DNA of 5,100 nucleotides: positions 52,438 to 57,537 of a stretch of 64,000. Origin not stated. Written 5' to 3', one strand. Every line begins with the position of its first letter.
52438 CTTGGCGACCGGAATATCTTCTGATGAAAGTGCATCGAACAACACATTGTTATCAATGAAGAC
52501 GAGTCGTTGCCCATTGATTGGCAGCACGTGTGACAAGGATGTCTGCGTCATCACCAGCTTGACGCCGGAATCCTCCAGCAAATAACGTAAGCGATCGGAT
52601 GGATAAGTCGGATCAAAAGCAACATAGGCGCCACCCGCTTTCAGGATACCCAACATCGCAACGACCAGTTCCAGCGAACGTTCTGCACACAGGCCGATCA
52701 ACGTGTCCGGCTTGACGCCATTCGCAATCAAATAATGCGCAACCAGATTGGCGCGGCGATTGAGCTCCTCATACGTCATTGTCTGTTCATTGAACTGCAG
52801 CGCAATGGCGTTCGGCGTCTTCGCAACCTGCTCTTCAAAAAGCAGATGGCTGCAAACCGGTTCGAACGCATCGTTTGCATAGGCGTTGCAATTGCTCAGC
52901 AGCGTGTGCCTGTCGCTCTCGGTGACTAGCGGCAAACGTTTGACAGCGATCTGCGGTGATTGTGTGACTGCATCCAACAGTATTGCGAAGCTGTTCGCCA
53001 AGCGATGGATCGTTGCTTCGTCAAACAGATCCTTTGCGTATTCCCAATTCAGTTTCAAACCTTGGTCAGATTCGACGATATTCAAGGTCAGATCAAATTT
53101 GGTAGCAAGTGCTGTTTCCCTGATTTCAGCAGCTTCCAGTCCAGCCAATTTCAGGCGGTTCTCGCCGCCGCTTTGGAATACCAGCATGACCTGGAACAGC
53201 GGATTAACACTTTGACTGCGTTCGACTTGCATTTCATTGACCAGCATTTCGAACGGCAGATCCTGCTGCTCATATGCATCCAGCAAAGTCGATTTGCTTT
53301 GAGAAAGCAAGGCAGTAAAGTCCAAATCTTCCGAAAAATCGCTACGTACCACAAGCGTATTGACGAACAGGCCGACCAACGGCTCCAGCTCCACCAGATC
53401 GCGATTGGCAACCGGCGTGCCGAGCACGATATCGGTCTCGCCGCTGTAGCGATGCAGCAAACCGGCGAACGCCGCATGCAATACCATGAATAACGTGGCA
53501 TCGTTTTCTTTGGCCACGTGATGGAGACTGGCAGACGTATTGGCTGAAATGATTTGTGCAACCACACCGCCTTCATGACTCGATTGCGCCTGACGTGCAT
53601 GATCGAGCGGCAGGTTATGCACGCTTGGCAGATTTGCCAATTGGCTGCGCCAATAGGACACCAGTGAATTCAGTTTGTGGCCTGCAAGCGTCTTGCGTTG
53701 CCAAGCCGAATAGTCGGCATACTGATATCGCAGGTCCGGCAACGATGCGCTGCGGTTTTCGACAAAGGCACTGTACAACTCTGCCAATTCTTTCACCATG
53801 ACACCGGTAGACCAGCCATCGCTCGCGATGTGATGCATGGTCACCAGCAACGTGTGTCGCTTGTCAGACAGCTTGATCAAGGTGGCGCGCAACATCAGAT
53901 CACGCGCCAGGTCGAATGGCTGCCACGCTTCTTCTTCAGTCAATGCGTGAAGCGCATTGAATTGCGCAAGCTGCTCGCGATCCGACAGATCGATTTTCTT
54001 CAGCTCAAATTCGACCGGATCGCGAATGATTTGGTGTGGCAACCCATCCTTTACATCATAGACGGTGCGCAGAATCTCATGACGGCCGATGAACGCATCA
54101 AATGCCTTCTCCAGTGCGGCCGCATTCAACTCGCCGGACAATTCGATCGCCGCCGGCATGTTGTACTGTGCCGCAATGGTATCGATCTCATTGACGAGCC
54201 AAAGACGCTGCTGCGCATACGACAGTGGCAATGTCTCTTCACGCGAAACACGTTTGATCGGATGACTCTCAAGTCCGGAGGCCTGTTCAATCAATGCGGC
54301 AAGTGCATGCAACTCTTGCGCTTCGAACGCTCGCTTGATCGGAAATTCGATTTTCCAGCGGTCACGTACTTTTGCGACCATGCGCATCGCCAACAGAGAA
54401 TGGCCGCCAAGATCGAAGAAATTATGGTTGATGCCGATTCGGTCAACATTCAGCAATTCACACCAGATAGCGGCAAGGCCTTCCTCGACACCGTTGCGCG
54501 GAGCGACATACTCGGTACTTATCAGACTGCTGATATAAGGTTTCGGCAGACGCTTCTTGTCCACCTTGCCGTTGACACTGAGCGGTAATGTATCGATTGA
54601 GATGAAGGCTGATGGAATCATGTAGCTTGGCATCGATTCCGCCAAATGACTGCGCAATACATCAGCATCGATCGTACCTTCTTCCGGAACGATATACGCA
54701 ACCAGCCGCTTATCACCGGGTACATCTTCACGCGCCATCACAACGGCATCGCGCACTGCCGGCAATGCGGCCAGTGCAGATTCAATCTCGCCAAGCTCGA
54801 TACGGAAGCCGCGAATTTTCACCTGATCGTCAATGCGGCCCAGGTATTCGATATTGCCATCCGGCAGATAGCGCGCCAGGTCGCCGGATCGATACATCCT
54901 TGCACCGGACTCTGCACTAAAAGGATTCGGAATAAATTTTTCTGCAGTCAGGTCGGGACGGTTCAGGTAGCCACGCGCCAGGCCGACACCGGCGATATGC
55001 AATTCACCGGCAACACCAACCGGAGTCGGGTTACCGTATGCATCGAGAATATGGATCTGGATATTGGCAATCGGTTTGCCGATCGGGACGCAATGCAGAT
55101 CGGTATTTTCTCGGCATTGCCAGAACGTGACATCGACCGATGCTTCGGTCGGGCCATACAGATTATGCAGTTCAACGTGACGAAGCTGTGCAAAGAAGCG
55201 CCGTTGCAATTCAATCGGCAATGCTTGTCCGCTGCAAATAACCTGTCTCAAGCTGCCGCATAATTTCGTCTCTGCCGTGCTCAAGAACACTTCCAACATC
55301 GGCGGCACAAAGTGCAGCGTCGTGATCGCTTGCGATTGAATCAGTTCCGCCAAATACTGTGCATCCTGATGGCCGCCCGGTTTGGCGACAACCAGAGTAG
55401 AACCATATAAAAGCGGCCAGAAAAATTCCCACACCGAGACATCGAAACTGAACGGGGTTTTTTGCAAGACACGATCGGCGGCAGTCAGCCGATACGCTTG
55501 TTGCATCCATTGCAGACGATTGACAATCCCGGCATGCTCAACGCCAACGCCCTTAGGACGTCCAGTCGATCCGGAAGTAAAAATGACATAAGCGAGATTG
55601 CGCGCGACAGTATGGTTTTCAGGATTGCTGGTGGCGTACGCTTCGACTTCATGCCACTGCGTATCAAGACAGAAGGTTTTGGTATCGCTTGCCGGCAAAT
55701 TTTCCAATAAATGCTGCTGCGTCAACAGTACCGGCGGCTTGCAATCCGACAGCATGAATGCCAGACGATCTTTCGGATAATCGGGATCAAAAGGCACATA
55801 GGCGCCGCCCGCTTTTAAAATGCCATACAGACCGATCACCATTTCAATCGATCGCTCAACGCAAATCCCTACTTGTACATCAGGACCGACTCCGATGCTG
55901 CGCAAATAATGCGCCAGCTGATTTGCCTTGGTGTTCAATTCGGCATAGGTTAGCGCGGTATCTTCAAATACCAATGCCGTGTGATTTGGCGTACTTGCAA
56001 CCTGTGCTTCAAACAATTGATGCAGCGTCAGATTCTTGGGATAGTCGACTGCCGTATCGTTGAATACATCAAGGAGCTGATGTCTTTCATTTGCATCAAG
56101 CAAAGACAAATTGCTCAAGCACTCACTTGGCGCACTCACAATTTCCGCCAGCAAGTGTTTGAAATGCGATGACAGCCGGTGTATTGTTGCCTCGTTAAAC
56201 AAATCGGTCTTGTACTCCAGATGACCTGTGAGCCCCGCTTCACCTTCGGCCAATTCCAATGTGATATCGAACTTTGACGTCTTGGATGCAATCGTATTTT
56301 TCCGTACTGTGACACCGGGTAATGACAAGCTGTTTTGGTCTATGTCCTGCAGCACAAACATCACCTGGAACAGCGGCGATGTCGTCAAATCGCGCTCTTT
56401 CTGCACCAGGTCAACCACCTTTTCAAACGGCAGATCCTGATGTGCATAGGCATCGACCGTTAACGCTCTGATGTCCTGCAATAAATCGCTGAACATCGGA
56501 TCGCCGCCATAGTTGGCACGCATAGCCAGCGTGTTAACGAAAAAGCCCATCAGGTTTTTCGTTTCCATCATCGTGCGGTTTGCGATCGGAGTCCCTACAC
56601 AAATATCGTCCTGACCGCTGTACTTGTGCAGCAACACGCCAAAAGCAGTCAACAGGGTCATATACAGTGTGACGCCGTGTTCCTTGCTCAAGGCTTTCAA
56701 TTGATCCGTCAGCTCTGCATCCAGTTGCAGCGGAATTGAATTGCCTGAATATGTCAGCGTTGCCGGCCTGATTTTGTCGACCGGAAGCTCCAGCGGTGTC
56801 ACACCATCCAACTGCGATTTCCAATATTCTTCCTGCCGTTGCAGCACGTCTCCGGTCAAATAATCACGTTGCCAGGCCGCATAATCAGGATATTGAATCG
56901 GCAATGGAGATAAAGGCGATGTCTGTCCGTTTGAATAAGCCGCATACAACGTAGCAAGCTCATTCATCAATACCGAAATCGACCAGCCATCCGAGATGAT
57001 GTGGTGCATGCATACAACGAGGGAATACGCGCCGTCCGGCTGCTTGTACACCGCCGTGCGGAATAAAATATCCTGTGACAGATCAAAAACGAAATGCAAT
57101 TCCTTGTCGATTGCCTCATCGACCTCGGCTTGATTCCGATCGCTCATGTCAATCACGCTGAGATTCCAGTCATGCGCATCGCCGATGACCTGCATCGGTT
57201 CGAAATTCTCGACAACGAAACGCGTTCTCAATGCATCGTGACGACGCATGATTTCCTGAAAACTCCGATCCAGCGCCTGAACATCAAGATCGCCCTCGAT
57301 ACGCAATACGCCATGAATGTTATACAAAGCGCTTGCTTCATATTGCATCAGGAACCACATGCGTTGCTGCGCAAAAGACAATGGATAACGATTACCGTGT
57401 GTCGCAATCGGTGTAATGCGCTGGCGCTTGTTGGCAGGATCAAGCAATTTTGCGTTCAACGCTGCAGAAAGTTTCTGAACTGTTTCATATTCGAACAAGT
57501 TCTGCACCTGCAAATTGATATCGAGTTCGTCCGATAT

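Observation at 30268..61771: Uncharacterised ~31.5 kb FAAL-primed NRPS-PKS cluster with a non-textbook domain string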

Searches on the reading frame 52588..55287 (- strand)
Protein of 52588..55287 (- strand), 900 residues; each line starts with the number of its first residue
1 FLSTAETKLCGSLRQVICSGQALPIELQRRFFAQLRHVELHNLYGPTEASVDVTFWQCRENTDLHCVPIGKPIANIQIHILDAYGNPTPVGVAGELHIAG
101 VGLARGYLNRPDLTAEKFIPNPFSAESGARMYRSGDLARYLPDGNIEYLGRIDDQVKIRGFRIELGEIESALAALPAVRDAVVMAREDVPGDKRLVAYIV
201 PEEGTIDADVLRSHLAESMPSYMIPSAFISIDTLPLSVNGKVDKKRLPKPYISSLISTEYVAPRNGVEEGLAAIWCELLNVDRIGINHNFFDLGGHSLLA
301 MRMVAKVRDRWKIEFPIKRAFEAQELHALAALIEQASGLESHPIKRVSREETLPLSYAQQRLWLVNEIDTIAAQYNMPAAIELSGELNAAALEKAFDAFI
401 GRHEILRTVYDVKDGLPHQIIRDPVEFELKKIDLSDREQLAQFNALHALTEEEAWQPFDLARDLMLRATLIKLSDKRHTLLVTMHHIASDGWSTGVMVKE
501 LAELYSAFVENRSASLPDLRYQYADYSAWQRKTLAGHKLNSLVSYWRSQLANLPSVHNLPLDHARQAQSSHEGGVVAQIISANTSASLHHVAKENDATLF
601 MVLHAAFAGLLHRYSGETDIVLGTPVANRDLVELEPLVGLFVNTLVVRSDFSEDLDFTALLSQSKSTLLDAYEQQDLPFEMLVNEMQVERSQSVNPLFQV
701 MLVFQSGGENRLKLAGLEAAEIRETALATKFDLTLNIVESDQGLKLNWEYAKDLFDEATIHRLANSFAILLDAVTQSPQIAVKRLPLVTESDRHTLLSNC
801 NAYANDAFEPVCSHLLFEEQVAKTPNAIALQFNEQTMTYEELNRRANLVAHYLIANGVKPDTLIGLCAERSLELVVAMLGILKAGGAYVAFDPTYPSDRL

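Call 5: search_protein_families(library=pfam, proteins=[window:52588-55287:-], max_evalue=0.001)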
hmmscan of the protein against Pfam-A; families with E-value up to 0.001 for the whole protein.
window:52588-55287:- (900 aa): 4 families
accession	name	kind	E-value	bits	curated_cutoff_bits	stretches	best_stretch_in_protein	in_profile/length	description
PF00668.25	Condensation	-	9.3e-111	371.2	30.6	1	350-796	2-455/456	Condensation domain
PF00501.34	AMP-binding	-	3.8e-48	164.7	29.9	2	817-900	1-85/384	AMP-binding enzyme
PF13193.12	AMP-binding_C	-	5e-14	53.4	24.5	1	167-241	1-76/76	AMP-binding enzyme C-terminal domain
PF00550.31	PP-binding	-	3.4e-13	50.1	20.8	1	270-333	2-67/67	Phosphopantetheine attachment site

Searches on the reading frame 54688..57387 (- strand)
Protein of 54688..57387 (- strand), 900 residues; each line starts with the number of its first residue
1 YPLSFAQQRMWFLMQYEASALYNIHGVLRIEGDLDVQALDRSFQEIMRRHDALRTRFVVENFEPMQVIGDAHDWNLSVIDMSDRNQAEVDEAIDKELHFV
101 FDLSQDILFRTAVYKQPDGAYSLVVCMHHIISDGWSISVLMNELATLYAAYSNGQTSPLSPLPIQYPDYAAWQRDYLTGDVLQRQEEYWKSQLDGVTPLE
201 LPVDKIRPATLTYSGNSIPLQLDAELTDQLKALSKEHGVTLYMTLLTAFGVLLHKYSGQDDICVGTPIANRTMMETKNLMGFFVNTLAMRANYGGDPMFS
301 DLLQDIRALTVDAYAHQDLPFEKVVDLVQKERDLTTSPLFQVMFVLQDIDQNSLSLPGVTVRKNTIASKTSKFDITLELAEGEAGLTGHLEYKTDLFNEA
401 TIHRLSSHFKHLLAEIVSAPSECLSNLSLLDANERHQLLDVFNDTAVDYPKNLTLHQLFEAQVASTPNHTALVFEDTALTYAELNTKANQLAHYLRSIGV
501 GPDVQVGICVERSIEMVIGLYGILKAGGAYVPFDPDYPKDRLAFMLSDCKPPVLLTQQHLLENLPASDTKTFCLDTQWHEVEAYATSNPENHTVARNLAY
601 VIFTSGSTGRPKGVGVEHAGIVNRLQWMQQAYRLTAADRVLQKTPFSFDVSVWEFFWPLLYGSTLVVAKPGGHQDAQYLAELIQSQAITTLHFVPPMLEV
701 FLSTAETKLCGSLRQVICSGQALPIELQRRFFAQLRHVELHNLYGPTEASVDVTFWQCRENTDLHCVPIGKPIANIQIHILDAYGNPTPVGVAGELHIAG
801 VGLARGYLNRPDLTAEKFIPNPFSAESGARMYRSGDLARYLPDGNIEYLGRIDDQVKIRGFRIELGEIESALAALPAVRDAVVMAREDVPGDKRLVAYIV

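Call 5: search_protein_families(library=pfam, proteins=[window:54688-57387:-], max_evalue=0.001)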
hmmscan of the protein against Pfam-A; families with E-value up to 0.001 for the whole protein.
window:54688-57387:- (900 aa): 2 families
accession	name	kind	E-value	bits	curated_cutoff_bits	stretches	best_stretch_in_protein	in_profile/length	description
PF00668.25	Condensation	-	3.5e-121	405.5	30.6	1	1-439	5-456/456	Condensation domain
PF00501.34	AMP-binding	-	1.3e-95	320.8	29.9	1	459-808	1-384/384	AMP-binding enzyme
